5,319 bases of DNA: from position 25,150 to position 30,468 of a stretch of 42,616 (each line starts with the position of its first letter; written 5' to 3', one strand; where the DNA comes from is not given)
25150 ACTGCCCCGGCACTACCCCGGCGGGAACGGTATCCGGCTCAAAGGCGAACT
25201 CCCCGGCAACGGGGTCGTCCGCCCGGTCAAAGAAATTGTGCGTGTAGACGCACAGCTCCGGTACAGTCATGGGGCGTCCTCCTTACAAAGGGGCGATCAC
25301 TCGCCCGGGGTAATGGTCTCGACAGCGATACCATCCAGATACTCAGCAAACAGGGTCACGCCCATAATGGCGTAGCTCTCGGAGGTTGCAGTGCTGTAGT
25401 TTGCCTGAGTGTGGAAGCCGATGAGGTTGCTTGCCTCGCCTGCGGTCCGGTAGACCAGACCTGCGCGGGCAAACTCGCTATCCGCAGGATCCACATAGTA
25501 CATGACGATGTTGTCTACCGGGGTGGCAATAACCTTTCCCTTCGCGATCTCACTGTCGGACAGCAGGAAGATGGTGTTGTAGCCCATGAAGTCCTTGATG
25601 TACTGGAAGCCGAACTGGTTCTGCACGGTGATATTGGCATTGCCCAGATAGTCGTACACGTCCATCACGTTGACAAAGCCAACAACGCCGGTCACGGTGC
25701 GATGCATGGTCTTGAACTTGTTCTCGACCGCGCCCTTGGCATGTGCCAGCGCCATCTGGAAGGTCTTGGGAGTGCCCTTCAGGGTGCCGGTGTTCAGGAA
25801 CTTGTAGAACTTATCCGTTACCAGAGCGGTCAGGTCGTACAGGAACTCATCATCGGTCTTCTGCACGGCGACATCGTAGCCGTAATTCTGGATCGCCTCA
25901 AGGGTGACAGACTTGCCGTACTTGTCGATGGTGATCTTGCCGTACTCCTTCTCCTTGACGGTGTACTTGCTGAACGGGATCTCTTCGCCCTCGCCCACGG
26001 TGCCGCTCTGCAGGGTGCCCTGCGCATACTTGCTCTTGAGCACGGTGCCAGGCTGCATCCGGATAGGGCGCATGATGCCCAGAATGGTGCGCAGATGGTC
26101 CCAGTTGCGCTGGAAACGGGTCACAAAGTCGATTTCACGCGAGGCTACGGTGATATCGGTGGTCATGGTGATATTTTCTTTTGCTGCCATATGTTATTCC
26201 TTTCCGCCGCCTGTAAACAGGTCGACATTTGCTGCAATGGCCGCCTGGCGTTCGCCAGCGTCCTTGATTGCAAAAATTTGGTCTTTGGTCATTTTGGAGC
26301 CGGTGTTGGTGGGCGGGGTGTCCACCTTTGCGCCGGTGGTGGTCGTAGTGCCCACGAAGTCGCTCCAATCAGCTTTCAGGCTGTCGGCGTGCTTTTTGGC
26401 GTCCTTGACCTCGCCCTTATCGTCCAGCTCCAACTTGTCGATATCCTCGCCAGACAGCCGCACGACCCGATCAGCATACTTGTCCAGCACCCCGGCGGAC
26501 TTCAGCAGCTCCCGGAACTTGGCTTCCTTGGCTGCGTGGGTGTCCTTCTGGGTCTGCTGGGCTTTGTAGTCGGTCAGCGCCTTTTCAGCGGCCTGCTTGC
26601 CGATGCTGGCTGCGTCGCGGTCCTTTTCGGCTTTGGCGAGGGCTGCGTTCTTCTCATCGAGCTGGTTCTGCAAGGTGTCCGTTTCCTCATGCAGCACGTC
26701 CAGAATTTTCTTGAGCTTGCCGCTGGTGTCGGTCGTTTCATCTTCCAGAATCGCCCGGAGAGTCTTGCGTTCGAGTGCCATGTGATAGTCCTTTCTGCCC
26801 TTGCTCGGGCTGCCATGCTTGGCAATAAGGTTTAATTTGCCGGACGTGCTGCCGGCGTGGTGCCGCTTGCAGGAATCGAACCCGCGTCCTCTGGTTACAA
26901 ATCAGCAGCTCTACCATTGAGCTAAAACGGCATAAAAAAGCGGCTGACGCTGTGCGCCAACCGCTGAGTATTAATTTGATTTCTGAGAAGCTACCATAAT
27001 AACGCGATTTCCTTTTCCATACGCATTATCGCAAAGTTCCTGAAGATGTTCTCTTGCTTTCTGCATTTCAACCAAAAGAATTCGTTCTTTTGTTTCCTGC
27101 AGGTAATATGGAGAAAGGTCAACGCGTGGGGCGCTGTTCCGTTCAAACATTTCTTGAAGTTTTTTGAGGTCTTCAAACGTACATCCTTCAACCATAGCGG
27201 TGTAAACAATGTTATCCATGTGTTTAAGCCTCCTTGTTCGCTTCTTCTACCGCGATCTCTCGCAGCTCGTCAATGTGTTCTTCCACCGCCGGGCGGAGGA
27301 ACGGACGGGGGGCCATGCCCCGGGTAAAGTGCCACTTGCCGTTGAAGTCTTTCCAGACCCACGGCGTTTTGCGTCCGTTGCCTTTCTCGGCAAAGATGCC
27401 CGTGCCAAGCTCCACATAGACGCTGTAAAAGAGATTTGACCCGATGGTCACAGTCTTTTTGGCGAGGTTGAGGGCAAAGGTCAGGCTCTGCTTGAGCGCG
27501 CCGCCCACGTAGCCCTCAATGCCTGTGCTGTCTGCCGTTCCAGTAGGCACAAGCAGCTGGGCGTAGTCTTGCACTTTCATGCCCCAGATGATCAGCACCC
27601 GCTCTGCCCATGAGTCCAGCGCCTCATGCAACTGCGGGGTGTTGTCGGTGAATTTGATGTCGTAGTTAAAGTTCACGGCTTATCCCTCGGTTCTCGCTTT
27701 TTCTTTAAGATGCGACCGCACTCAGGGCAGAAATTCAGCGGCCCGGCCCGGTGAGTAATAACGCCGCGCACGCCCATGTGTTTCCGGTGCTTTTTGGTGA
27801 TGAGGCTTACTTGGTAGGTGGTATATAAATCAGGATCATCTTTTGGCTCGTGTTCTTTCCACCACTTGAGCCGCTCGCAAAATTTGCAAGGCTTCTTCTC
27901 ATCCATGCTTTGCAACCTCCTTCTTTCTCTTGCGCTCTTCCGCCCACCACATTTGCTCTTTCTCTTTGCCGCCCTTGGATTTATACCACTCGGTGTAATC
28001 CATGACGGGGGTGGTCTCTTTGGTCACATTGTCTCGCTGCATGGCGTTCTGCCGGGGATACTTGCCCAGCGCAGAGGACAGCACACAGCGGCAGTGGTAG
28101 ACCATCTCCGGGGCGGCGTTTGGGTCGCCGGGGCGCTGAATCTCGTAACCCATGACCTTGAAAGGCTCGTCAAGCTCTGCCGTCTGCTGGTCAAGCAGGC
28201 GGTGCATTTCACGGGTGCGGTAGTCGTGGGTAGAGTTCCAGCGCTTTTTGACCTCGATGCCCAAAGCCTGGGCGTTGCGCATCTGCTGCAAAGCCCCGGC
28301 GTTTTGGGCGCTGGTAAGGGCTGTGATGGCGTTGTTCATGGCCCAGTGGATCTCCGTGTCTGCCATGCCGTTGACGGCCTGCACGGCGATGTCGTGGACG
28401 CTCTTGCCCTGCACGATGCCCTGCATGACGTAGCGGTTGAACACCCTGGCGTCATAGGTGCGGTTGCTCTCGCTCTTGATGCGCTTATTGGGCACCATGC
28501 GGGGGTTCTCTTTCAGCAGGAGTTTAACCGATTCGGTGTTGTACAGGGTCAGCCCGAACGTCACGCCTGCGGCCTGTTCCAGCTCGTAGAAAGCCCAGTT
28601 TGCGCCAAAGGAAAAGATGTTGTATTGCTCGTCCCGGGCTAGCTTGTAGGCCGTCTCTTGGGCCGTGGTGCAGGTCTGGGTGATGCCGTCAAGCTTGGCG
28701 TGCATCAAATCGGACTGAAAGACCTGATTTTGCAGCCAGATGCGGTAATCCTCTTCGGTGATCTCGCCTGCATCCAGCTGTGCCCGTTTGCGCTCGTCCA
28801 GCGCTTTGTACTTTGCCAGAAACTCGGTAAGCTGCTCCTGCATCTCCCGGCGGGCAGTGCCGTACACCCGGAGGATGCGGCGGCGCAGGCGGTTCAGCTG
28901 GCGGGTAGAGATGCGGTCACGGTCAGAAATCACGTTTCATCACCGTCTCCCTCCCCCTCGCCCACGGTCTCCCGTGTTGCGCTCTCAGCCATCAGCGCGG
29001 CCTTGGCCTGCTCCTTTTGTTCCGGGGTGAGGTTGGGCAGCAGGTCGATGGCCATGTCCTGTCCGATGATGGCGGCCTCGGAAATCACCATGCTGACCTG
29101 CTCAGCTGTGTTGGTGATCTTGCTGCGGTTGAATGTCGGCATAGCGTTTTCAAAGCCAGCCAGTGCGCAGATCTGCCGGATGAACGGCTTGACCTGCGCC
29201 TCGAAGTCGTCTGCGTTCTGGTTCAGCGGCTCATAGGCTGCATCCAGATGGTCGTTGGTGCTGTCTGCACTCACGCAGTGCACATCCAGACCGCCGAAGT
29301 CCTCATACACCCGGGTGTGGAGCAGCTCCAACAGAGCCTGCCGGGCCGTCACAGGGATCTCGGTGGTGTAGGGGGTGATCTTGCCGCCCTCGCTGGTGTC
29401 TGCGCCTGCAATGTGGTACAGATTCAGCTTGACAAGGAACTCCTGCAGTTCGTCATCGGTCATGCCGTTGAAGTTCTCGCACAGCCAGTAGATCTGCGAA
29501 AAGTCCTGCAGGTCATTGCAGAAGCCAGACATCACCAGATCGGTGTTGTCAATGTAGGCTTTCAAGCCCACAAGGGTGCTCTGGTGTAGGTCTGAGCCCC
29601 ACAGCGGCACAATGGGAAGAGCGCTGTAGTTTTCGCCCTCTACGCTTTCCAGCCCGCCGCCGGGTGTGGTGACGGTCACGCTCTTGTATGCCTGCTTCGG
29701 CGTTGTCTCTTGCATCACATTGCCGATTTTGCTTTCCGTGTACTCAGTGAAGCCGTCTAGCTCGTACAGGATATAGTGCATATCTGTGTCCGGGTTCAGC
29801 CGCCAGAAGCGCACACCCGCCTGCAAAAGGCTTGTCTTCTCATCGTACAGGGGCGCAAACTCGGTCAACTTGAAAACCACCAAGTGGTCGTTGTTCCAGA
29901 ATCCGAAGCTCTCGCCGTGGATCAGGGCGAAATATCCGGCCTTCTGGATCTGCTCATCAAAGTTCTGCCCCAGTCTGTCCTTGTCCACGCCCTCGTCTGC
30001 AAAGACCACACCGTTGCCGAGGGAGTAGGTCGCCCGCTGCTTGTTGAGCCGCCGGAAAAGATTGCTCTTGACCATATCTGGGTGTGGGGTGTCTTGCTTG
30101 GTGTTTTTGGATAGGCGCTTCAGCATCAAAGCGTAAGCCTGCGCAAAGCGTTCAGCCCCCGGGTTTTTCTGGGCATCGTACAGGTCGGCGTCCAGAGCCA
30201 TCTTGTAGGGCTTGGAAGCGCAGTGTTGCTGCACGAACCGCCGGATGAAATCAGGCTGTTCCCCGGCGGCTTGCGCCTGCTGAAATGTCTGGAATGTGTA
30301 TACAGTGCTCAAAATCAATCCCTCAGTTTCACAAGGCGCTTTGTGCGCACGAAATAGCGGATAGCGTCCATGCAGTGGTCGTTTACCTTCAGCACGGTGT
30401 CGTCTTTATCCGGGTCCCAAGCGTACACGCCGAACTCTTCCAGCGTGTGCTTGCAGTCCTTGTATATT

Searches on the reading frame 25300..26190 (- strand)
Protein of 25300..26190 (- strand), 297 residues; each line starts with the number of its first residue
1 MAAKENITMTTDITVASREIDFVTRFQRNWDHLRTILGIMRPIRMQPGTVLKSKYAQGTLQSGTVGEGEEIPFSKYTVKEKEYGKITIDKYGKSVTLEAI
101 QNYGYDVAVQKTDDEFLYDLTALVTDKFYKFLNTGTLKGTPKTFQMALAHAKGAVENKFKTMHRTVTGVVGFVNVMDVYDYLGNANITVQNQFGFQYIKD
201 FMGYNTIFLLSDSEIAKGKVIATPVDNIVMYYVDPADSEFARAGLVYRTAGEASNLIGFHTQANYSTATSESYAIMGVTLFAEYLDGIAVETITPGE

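Call 91: search_protein_families(library=phrogs, proteins=[window:25300-26190:-], max_evalue=0.00001)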
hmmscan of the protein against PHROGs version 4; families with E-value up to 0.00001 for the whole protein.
window:25300-26190:- (297 aa): 1 family
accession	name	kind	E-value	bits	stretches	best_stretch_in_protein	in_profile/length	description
phrog_544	-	head and packaging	2.2e-40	139.9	1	2-295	6-275/282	major head protein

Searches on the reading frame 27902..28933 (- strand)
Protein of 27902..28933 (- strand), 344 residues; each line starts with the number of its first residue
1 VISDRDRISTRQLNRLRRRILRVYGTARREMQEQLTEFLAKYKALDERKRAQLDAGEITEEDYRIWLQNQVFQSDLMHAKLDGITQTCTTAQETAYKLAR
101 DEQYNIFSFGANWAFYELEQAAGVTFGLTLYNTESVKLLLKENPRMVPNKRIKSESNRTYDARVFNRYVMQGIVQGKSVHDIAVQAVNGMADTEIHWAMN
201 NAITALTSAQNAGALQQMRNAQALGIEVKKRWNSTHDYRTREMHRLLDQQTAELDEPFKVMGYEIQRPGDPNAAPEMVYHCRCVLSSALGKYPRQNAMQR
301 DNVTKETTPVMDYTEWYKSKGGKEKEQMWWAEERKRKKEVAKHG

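Call 91: search_protein_families(library=phrogs, proteins=[window:27902-28933:-], max_evalue=0.00001)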
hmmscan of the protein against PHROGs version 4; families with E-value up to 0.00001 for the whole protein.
window:27902-28933:- (344 aa): 12 families
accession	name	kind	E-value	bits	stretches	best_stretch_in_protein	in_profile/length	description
phrog_2468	-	head and packaging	2.1e-26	94.1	1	161-294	150-278/303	head morphogenesis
phrog_3517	-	head and packaging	5.1e-20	73.1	1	161-318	196-359/371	head morphogenesis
phrog_595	-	head and packaging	1.4e-19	71.8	1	107-327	131-337/513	head maturation protease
phrog_859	-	head and packaging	1.1e-18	68.2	1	196-312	198-310/807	portal protein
phrog_2662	-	head and packaging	2.9e-18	66.8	1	17-286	478-706/717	portal protein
phrog_115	-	head and packaging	1.2e-14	55.4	1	15-334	42-365/665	minor head protein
phrog_18477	-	head and packaging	2e-14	54.3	1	202-285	210-295/760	head morphogenesis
phrog_6577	-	unknown function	5.1e-12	45.9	1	163-337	117-287/1066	-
phrog_15127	-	head and packaging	5.4e-10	39.4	1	112-281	83-244/602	head protein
phrog_34890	-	head and packaging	2e-08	34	1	202-285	217-303/679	head morphogenesis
phrog_19443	-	head and packaging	1e-06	28.5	1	5-300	25-296/579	minor head protein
phrog_21406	-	unknown function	2.6e-06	26.2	1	180-290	253-353/1668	-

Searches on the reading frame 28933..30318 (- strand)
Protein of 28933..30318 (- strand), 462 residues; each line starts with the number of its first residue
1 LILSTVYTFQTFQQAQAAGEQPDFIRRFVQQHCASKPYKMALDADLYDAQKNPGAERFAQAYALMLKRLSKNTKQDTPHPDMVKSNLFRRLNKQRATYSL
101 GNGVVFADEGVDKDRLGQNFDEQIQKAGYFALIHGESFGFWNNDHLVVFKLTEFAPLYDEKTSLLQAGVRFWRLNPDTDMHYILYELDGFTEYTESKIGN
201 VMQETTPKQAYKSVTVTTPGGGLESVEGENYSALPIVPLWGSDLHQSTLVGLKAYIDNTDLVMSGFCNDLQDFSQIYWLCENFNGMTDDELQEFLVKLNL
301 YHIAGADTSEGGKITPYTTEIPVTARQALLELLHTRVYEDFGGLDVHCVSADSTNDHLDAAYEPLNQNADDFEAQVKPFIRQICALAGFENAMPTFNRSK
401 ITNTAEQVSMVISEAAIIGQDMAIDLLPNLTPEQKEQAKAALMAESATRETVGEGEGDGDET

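Call 91: search_protein_families(library=phrogs, proteins=[window:28933-30318:-], max_evalue=0.00001)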
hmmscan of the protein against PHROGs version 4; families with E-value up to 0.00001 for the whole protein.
window:28933-30318:- (462 aa): 1 family
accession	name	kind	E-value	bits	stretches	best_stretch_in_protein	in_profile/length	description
phrog_64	-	head and packaging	4.6e-31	108.9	1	16-452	70-503/547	portal protein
